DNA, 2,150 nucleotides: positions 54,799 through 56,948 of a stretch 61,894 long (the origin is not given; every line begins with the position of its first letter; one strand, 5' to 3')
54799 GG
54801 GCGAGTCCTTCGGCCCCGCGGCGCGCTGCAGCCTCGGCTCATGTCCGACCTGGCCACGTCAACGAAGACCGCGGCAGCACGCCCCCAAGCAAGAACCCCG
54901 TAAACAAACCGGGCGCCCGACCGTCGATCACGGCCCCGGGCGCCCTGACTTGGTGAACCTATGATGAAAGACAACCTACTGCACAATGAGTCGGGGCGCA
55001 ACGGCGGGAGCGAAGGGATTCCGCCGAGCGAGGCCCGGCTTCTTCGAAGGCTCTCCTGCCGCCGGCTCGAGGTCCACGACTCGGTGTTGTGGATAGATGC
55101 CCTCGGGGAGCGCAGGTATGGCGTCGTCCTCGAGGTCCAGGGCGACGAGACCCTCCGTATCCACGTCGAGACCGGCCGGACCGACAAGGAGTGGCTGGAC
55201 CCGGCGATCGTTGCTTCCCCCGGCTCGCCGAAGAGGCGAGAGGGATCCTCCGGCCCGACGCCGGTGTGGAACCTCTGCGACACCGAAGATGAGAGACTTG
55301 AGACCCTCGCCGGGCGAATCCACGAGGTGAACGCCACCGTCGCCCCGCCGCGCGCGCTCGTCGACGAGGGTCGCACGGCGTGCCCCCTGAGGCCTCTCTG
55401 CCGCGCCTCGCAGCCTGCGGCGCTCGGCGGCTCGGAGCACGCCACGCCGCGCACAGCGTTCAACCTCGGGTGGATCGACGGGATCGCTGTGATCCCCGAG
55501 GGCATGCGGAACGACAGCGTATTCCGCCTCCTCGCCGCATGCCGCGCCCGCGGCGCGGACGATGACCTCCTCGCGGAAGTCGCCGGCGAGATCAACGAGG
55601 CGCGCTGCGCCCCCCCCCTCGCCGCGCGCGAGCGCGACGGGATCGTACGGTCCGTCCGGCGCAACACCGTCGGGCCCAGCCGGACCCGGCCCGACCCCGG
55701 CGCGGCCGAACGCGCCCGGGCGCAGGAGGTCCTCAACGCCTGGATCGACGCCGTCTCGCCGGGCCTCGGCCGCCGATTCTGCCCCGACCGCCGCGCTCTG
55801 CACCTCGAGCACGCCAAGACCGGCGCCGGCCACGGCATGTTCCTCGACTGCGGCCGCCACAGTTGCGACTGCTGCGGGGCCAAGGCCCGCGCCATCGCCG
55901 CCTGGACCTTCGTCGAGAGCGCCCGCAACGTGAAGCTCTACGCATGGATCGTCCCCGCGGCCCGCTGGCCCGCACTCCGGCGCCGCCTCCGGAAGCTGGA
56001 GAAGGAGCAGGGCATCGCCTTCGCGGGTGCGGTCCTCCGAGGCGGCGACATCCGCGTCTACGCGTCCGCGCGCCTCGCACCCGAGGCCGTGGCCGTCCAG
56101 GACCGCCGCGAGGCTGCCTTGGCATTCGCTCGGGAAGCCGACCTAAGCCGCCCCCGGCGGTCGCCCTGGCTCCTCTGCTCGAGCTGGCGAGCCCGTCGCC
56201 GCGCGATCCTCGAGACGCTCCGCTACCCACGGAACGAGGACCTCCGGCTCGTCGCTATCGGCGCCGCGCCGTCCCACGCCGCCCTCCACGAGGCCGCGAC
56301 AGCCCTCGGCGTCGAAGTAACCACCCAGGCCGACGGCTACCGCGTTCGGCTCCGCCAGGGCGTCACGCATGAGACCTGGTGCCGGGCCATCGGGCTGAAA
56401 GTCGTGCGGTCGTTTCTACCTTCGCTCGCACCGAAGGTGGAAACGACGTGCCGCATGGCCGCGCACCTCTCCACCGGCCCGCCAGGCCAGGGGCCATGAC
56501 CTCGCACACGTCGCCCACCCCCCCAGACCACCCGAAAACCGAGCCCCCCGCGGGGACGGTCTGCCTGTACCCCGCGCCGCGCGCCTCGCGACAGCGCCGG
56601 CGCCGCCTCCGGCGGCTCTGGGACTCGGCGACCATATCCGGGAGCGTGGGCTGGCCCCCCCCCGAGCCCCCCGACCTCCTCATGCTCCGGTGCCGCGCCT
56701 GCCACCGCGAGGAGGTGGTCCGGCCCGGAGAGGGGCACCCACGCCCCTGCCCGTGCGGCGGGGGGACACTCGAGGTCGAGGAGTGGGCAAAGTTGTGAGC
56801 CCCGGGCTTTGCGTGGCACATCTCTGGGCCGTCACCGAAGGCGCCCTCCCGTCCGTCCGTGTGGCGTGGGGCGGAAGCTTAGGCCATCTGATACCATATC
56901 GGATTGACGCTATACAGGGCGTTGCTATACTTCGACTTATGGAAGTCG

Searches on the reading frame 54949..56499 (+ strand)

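Call 35: search_protein_families(library=pfam, proteins=[window:54949-56499:+], max_evalue=0.01)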
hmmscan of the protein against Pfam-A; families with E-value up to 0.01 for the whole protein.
window:54949-56499:+ (516 aa): 1 family
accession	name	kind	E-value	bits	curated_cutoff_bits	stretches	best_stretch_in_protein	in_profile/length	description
PF08708.16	PriCT_1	-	2.1e-07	30.9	21.1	1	180-240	6-65/67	Primase C terminal 1 (PriCT-1)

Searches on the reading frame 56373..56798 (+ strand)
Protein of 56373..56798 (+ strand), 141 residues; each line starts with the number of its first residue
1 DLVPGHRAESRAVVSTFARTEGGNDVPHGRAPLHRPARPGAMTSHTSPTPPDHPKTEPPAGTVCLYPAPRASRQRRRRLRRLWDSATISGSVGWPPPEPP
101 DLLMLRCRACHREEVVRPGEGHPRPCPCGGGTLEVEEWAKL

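Call 35: search_protein_families(library=pfam, proteins=[window:56373-56798:+], max_evalue=0.01)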
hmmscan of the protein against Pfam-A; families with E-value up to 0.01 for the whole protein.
window:56373-56798:+ (141 aa): 1 family
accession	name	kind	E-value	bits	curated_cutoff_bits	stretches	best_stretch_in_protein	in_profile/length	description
PF06773.16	Bim_N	-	0.0093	16.2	27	1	19-47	11-38/40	Bim protein N-terminus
